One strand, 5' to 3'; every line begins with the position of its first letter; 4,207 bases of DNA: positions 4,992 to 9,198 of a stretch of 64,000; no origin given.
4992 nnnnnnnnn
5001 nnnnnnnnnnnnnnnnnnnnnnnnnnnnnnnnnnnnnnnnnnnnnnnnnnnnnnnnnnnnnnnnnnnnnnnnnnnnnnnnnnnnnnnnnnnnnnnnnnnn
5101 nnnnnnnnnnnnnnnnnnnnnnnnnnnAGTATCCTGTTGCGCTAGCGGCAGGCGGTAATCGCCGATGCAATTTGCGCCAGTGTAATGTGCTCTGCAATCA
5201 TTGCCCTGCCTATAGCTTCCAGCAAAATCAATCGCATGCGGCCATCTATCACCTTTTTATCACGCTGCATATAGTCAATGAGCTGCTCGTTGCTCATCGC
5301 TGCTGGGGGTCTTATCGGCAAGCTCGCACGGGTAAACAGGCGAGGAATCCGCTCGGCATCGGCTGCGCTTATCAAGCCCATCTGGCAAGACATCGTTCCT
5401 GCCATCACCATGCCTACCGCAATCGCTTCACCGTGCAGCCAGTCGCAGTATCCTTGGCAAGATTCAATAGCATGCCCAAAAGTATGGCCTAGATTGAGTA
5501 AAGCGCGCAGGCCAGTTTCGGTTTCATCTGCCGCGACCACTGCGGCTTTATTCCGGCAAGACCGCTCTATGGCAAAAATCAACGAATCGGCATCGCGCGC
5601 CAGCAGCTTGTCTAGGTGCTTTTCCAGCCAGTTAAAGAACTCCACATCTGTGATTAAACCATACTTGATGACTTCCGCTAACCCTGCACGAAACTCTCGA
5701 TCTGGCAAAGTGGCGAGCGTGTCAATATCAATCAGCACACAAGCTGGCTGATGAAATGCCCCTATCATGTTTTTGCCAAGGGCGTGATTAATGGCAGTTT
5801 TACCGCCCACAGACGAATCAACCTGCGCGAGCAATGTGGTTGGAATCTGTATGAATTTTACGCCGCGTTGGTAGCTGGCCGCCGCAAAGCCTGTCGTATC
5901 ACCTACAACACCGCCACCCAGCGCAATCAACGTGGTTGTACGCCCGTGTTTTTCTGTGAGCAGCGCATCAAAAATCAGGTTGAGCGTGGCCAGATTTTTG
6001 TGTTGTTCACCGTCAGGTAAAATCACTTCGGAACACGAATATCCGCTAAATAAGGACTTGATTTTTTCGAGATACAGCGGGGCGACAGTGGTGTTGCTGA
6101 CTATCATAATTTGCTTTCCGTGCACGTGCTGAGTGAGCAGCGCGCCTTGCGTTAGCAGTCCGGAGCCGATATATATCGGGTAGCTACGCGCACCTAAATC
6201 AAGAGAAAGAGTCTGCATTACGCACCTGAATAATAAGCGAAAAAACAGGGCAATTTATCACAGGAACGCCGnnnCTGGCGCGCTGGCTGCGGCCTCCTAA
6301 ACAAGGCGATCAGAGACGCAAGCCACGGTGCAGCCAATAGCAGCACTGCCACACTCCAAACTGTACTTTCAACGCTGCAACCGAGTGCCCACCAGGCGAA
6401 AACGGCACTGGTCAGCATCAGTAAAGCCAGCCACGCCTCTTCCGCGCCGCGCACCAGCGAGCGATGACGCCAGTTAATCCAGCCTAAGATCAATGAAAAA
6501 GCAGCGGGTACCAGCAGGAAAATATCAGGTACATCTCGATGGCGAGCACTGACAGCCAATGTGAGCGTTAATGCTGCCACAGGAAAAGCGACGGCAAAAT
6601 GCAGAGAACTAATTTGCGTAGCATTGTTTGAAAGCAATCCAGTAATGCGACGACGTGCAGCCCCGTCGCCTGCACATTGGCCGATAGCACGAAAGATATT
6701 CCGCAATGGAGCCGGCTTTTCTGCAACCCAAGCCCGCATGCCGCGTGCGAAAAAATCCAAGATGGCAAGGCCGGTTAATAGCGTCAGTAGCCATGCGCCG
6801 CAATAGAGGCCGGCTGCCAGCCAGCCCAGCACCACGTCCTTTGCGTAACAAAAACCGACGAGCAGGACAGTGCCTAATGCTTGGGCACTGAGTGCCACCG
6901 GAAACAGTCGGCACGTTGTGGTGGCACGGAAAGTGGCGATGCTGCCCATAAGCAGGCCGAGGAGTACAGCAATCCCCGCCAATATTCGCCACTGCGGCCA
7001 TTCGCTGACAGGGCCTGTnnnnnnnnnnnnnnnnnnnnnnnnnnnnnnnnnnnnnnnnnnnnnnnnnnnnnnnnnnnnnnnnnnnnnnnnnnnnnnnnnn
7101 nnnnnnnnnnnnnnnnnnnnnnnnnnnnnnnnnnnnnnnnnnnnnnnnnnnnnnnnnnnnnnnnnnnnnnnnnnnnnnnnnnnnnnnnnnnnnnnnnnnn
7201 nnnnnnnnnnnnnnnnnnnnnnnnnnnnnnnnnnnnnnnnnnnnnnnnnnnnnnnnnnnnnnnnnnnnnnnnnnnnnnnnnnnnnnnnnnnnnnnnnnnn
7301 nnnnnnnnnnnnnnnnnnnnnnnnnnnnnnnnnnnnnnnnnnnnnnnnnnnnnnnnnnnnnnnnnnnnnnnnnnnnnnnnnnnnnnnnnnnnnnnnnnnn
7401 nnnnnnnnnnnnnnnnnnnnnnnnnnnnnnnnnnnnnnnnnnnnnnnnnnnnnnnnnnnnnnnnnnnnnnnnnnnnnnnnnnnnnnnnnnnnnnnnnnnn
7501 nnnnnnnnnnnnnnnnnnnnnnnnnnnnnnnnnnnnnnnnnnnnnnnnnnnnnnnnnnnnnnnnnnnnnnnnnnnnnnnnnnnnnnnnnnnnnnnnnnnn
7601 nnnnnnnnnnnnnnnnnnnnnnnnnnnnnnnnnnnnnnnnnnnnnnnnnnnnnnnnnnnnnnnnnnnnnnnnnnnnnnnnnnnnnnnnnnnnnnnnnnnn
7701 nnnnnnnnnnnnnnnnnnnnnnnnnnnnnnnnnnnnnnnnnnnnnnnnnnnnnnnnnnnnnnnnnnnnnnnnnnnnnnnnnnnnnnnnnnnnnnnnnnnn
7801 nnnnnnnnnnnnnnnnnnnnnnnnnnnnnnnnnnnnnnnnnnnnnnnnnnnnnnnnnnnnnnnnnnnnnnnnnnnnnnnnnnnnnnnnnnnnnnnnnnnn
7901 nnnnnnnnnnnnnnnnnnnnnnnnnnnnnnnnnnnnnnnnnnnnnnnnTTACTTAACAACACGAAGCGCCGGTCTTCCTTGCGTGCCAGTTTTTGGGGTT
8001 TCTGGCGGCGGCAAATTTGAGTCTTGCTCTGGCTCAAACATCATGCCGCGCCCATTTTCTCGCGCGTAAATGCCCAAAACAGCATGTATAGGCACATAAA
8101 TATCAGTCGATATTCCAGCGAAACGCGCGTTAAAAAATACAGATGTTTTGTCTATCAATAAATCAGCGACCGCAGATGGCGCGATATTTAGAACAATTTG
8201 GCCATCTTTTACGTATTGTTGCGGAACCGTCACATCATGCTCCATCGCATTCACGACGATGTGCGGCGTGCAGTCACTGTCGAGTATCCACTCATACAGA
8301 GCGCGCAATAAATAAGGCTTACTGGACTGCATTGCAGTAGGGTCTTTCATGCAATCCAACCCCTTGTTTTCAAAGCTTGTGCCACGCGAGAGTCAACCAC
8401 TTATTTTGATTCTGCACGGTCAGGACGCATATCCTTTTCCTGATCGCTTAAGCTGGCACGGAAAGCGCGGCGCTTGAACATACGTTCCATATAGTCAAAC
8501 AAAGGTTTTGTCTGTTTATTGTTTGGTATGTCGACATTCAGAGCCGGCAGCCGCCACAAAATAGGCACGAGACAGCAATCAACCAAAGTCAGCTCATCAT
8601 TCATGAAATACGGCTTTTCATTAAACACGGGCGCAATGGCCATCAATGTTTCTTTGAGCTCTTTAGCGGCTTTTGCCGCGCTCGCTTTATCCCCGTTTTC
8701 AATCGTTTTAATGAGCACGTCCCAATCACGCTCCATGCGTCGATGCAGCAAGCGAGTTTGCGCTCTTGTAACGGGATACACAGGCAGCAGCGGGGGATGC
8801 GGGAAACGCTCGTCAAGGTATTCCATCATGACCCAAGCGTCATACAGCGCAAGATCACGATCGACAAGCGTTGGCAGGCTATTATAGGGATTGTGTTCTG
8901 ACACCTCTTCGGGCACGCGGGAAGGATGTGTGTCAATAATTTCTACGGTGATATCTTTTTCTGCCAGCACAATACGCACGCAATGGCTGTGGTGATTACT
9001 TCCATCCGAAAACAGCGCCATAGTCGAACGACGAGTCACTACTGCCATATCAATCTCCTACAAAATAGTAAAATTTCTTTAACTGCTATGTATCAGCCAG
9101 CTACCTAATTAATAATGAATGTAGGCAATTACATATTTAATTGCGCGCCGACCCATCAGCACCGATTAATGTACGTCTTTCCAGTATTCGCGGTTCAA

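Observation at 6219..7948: GH17 domain fused to a polytopic membrane domain (NdvC-like) where aroK is expected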

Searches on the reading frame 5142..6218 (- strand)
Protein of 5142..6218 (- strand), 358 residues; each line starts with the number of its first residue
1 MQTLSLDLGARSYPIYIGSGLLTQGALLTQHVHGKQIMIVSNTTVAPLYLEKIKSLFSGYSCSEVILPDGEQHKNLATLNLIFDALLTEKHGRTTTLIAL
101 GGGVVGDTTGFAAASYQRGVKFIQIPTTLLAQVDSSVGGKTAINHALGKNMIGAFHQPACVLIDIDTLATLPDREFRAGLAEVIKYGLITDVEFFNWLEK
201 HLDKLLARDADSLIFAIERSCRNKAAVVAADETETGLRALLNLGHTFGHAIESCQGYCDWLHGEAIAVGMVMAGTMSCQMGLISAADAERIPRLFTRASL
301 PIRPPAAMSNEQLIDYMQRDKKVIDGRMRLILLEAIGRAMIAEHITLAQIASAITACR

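Call 3: search_protein_families(library=pfam, proteins=[window:5142-6218:-], max_evalue=0.01)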
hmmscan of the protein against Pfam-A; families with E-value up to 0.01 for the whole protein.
window:5142-6218:- (358 aa): 4 families
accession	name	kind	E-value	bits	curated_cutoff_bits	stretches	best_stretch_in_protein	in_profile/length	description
PF24621.2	DHQS_C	-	7.2e-51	172.4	27.6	1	179-323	1-144/144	3-dehydroquinate synthase C-terminal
PF01761.26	DHQ_synthase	-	8.5e-50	167.7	24.2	1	65-177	2-114/115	3-dehydroquinate synthase N-terminal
PF13685.12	Fe-ADH_2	-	1.4e-09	38.6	28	1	18-172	3-149/149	Iron-containing alcohol dehydrogenase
PF00465.25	Fe-ADH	-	0.00018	21.6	31.3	1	15-129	4-131/168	Iron-containing alcohol dehydrogenase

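Call 4: search_protein_families(library=ncbifam, proteins=[window:5142-6218:-], max_evalue=0.01)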
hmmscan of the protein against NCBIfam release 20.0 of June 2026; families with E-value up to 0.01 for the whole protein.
window:5142-6218:- (358 aa): 8 families
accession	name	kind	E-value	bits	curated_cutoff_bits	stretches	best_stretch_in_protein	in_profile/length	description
TIGR01357.1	aroB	equivalog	3e-116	388.4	305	1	13-350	1-339/344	3-dehydroquinate synthase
TIGR04425.1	P_lya_rel_AroB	hypoth_equivalog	4.1e-73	246.4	400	1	28-355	20-342/348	AroB-related putative sugar phosphate phospholyase (cyclizing)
NF010627.0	PRK14021.1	equivalog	8e-66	222.5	565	1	12-343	188-526/542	bifunctional shikimate kinase/3-dehydroquinate synthase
NF004852.0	PRK06203.1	equivalog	2.7e-61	207.7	333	1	64-355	91-389/407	3-dehydroquinate synthase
NF010556.0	PRK13951.1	equivalog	1.3e-51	176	560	1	51-343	194-478/492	bifunctional shikimate kinase AroK/3-dehydroquinate synthase AroB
NF002022.0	PRK00843.1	equivalog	2.3e-14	53.1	413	1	15-187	14-177/350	NAD(P)-dependent glycerol-1-phosphate dehydrogenase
NF006941.0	PRK09423.1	subfamily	1.6e-05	23.9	336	1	18-183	14-172/367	glycerol dehydrogenase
NF041822.1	daptide_DH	equivalog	0.0092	14.9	300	0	115-184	100-168/363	daptide-type RiPP biosynthesis dehydogenase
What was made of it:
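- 5142..6218 (-): aroB (3-dehydroquinate synthase), 53 nt downstream on the same strand. A SPOR/DamX-like gene follows at 3463..5127. TIGR01357, 388 bits against a cut-off of 305 (call 4).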

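Call 47: find_homologous_proteins(query=window:5142-6218:-, max_evalue=1e-50)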
Query window:5142-6218:- (358 aa): 8000 proteins with E <= 1e-50 among 8000 candidates; the best 120 are listed.
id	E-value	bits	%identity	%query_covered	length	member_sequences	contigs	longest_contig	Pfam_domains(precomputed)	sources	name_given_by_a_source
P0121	3.4e-233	791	100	100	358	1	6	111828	PF13685.13,PF24621.3,PF01761.27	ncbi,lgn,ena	-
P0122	5.5e-154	530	66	100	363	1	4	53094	PF13685.13,PF24621.3,PF00465.26,PF01761.27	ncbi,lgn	-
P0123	2.4e-153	528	65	100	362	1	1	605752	PF13685.13,PF24621.3,PF00465.26,PF01761.27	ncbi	ncbi:MAG: 3-dehydroquinate synthase [Pseudomonadales bacterium]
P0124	6.7e-153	527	66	100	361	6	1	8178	PF13685.13,PF24621.3,PF01761.27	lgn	-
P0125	1.1e-152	526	66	100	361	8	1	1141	PF13685.13,PF24621.3,PF01761.27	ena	-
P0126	4.3e-152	524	65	100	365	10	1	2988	PF13685.13,PF24621.3,PF00465.26,PF01761.27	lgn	-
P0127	8.9e-151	520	66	100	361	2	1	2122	PF13685.13,PF24621.3,PF01761.27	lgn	-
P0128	3.3e-150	518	64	100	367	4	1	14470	PF13685.13,PF24621.3,PF00465.26,PF01761.27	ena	-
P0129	7.6e-150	517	63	100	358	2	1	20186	PF13685.13,PF24621.3,PF00465.26,PF01761.27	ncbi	-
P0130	8.4e-150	516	65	100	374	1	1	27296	PF13685.13,PF24621.3,PF00465.26,PF01761.27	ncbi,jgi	jgi:3-dehydroquinate synthase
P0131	9.5e-149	513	63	100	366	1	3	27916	PF13685.13,PF24621.3,PF00465.26,PF01761.27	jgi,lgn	jgi:3-dehydroquinate synthase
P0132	2.5e-147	508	67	95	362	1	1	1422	PF13685.13,PF24621.3,PF00465.26,PF01761.27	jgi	jgi:3-dehydroquinate synthase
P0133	3.3e-147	508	63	100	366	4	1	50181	PF13685.13,PF24621.3,PF00465.26,PF01761.27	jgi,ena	-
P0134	3.8e-147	508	64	99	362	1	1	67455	PF13685.13,PF24621.3,PF00465.26,PF01761.27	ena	-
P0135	6.8e-147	507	64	100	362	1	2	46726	PF13685.13,PF24621.3,PF01761.27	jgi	jgi:3-dehydroquinate synthase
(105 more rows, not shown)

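Call 48: find_encoding_contigs(protein=P0122, flank=6000, max_places=1)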
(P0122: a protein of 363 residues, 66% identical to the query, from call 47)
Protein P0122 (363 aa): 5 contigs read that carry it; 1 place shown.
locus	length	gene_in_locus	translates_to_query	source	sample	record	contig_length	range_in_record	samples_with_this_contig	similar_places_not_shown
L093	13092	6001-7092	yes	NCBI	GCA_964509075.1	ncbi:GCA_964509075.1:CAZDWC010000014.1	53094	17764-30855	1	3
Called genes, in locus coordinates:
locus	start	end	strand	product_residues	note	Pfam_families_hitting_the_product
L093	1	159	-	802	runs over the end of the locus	PF00912:Transgly, PF17092:PCB_OB, PF00905:Transpeptidase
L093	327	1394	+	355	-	PF11104:PilM_2, PF08841:DDR (faint), PF14450:FtsA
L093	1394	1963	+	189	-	PF05137:PilN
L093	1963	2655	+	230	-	PF04350:PilO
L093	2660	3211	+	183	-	PF04351:PilP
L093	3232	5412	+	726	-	PF11741:AMIN, PF07660:STN, PF03958:Secretin_N, PF00263:Secretin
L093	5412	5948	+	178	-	PF13238:AAA_18, PF13671:AAA_33 (faint), PF01202:SKI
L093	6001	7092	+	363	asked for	PF00465:Fe-ADH (faint), PF13685:Fe-ADH_2, PF01761:DHQ_synthase, PF24621:DHQS_C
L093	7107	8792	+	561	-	PF05036:SPOR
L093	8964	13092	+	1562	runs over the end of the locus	PF00310:GATase_2, PF04898:Glu_syn_central, PF01645:Glu_synthase, PF01493:GXGXG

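Call 49: find_encoding_contigs(protein=P0123, flank=6000, max_places=1)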
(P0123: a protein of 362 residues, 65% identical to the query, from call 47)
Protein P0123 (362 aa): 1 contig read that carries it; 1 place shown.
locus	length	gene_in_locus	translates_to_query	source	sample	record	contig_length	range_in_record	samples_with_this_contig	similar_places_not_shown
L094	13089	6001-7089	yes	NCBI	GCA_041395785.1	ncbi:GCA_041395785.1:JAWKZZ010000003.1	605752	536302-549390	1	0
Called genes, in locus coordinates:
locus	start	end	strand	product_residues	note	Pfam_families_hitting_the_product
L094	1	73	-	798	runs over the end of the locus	PF00912:Transgly, PF17092:PCB_OB, PF00905:Transpeptidase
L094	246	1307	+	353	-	PF11104:PilM_2, PF14450:FtsA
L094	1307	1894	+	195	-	PF05137:PilN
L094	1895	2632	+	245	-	PF04350:PilO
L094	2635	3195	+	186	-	PF04351:PilP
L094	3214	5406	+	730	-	PF11741:AMIN, PF21305:type_II_gspD_N0 (weak), PF07660:STN (weak), PF03958:Secretin_N, PF00263:Secretin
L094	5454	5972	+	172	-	PF00004:AAA (faint), PF02224:Cytidylate_kin (faint), PF13238:AAA_18, PF01202:SKI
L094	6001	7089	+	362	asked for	PF00465:Fe-ADH (weak), PF13685:Fe-ADH_2, PF01761:DHQ_synthase, PF24621:DHQS_C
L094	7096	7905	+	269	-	PF05036:SPOR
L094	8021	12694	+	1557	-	PF00310:GATase_2, PF04898:Glu_syn_central, PF01645:Glu_synthase, PF01493:GXGXG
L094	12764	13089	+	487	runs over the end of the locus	PF14691:Fer4_20, PF00070:Pyr_redox (weak), PF00890:FAD_binding_2 (weak), PF01266:DAO (weak), PF01593:Amino_oxidase, PF07992:Pyr_redox_2, PF12831:FAD_oxidored, PF13450:NAD_binding_8, +5 more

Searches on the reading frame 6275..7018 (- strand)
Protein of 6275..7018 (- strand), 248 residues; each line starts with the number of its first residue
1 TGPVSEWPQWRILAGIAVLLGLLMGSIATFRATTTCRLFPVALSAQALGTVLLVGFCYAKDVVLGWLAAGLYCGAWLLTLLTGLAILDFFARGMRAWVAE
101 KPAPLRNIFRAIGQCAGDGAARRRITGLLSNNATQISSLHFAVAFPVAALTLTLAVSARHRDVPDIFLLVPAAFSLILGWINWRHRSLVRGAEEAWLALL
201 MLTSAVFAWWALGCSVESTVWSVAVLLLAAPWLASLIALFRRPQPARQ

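Call 62: predict_structure(alignment_id=A3)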
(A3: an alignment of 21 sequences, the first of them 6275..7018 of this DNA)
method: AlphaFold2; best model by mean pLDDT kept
length: 248 residues; sequences in the alignment: 21
mean_pLDDT: 91.8   pTM: 0.88
mean pLDDT of the five models: 91.8, 90.9, 90.7, 90.1, 89.4
residues with pLDDT >= 90: 196; 70-90: 40; 50-70: 9; < 50: 3
segments of 3 or more residues with pLDDT < 50: none
pLDDT, mean of each block of 10 residues (from residue 1): 72 97 97 96 98 95 94 96 98 96 95 88 90 97 96 84 88 97 91 96 92 85 96 94 63
secondary structure, 60 per line:
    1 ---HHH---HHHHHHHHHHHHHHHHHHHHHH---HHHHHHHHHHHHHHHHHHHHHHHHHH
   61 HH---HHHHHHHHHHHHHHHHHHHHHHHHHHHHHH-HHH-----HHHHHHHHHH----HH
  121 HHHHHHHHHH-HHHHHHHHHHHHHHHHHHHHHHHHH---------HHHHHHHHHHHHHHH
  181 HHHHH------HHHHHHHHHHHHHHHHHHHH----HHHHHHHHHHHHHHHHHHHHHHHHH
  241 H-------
elements in order: H10-31 H35-62 H66-95 H105-114 H119-130 H132-156 H166-185 H192-211 H216-241
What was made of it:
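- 6296..6991 (-): Seven-helix membrane domain. TM2-TM4 span residues 315-400, a basic cytoplasmic loop spans 401-436, and TM5-TM8 span 437-546. TM-only model, pLDDT 91.8 (call 62).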

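Call 65: fold_search(model_id=the predicted structure, library=pdb)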
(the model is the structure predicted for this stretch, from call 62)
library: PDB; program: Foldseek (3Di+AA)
matches with E <= 10: 287; with E <= 0.001: 0
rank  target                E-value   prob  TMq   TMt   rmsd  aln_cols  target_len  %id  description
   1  8vy7_R                3.4e-01  0.30  0.22  0.20  17.9       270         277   11  CryoEM structure of Gi-coupled TAS2R14 with cholesterol and an intracellular tastant (released 2024-04-03)
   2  9ij9_R                3.9e-01  0.30  0.22  0.20  17.9       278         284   12  A Cryo-EM structure of Bitter taste receptor TAS2R14 with Gi complex (released 2024-07-24)
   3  7w74_A                4.4e-01  0.21  0.19  0.20  17.1       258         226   14  Crystal structure of DTG rhodopsin from Pseudomonas putida (released 2022-02-23)
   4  2brd                  6.6e-01  0.18  0.20  0.22  16.7       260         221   10  CRYSTAL STRUCTURE OF BACTERIORHODOPSIN IN PURPLE MEMBRANE (released 1996-06-10)
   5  9cl0_A                7.5e-01  0.14  0.20  0.15  20.6       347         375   14  Cryo-EM structure of human XPR1 in presence of inorganic phosphate and phytic acid (released 2025-06-18)
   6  8ha0_R                7.8e-01  0.12  0.17  0.13  24.1       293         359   10  Molecular recognition of two endogenous hormones by the human parathyroid hormone receptor-1 (released 2022-12-21)
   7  8xqr_R                9.7e-01  0.14  0.19  0.18  21.4       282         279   14  Structure 2 of human class T GPCR TAS2R14-miniGs/gust complex with Flufenamic acid. (released 2024-07-10)
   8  5xf1_A                1.0e+00  0.10  0.17  0.10  24.4       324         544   10  Structure of the Full-length glucagon class B G protein-coupled receptor (released 2017-05-24)
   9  7na8_R                1.2e+00  0.10  0.17  0.15  20.2       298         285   13  Structures of human ghrelin receptor-Gi complexes with ghrelin and a synthetic agonist (released 2021-12-15)
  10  7vvm_R                1.3e+00  0.12  0.20  0.15  20.2       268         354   13  PTH-bound human PTH1R in complex with Gs (class3) (released 2022-08-03)
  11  9b5y_R                1.4e+00  0.09  0.18  0.18  19.7       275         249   12  Cryo-EM structure of the LAPTH-bound PTH1R in complex with Gq (released 2025-03-19)
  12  8hs3_R                1.5e+00  0.10  0.19  0.17  18.9       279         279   15  Gi bound orphan GPR20 in ligand-free state (released 2023-03-08)
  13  8yfo_R                1.6e+00  0.08  0.16  0.14  23.7       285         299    9  A cryo-EM structure of Ac-LA-PTH-PTH1R-Gs complex (released 2025-09-03)
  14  8rql_R                1.7e+00  0.13  0.22  0.21  18.5       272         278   12  TAS2R14 receptor bound to flufenamic acid and gustducin (released 2024-11-27)
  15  8yk0_A                1.7e+00  0.05  0.13  0.12  20.4       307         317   12  Cryo-EM structure of human GPR156-Gi3 complex (released 2025-02-05)
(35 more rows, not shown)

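Call 68: search_protein_representatives(alignment_id=A3)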
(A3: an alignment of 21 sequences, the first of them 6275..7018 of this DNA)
Query: 21 sequences, 242 profile positions. Proteins with E-value up to 0.001 (for the whole library): 438; up to 1e-10: 209; up to 1e-30: 34. The best 150 are listed.
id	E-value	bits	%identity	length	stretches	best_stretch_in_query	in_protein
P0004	1.5e-79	283.5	-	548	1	1-240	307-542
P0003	1.7e-69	250.6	-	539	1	1-233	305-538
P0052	1.8e-66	240.7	-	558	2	1-238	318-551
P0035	3.4e-64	233.2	-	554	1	1-240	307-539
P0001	2.5e-63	230.4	-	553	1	1-236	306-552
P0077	1.6e-55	204.8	-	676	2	1-236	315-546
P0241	4.8e-55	203.3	-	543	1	1-234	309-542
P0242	4.8e-54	200.0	-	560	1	1-234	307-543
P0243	3.8e-53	197.0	-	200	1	39-233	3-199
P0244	4.3e-51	190.3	-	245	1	5-239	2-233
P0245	1.0e-50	189.1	-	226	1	24-239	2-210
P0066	9.0e-47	176.2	-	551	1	1-235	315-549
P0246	1.2e-46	175.7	-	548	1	2-236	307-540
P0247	3.5e-45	171.0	-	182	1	56-238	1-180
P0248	3.4e-44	167.7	-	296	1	1-238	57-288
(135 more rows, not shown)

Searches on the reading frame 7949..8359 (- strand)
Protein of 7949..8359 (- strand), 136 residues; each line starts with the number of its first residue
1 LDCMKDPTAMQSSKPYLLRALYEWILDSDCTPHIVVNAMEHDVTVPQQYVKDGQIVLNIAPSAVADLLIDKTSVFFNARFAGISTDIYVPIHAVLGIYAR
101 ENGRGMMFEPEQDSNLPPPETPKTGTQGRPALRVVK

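Call 3: search_protein_families(library=pfam, proteins=[window:7949-8359:-], max_evalue=0.01)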
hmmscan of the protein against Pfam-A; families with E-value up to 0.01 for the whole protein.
window:7949-8359:- (136 aa): 1 family
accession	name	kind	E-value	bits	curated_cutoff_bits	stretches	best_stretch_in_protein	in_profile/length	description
PF04386.18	SspB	-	3.3e-34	118.6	27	1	13-115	2-113/156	Stringent starvation protein B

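Call 4: search_protein_families(library=ncbifam, proteins=[window:7949-8359:-], max_evalue=0.01)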
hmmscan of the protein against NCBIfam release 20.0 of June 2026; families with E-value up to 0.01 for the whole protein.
window:7949-8359:- (136 aa): 9 families
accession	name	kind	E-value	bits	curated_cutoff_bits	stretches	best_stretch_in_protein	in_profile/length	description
NF008764.0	PRK11798.1-4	equivalog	9.7e-50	168.2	191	1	9-136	2-143/143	ClpXP protease specificity-enhancing factor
NF008769.0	PRK11798.2-5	equivalog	1e-49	168.2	135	1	9-123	2-116/144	ClpXP protease specificity-enhancing factor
NF008763.0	PRK11798.1-2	equivalog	3.8e-48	163.2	162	1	9-112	3-106/156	ClpXP protease specificity-enhancing factor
NF008762.0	PRK11798.1-1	equivalog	6.2e-48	163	202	1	9-112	5-108/170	ClpXP protease specificity-enhancing factor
NF008770.0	PRK11798.2-6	equivalog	9.3e-46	155.2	198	1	7-122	5-120/144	ClpXP protease specificity-enhancing factor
NF008767.0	PRK11798.2-2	equivalog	3.4e-42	143.4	182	1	9-133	2-128/131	ClpXP protease specificity-enhancing factor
NF008768.0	PRK11798.2-4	equivalog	2.8e-32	112.5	258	1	12-111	5-103/173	ClpXP protease specificity-enhancing factor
NF008766.0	PRK11798.2-1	equivalog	4.6e-29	101.9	319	1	12-109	5-101/173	ClpXP protease specificity-enhancing factor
NF008765.0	PRK11798.1-5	equivalog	5.7e-18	65.2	249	1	14-107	5-99/135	ClpXP protease specificity-enhancing factor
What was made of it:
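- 7949..8359 (-): sspB (ClpXP specificity-enhancing factor), immediately upstream on the same strand. Pfam SspB E 3.3e-34; NCBIfam (calls 3, 4).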

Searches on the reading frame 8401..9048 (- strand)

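Call 3: search_protein_families(library=pfam, proteins=[window:8401-9048:-], max_evalue=0.01)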
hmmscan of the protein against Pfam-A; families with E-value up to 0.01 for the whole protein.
window:8401-9048:- (215 aa): 8 families
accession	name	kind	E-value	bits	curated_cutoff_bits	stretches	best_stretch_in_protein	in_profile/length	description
PF13417.12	GST_N_3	-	5.2e-11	43.2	22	1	21-86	10-75/75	Glutathione S-transferase, N-terminal domain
PF00043.30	GST_C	-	1.7e-10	41.4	20.7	1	115-193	15-92/93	Glutathione S-transferase, C-terminal domain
PF13409.12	GST_N_2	-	1.8e-10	41.7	25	1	21-81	5-70/70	Glutathione S-transferase, N-terminal domain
PF02798.26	GST_N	-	7.7e-08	33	20.9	1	9-80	2-76/76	Glutathione S-transferase, N-terminal domain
PF13410.11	GST_C_2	-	0.00028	21.3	24.9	1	125-189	5-69/69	Glutathione S-transferase, C-terminal domain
PF16865.10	GST_C_5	-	0.0027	18.7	27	1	112-169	21-75/108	Glutathione S-transferase, C-terminal domain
PF17171.9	GST_C_6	-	0.0045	17.2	28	1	132-160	2-30/64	Glutathione S-transferase, C-terminal domain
PF14497.11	GST_C_3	-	0.0068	17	21.6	0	123-192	23-93/104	Glutathione S-transferase, C-terminal domain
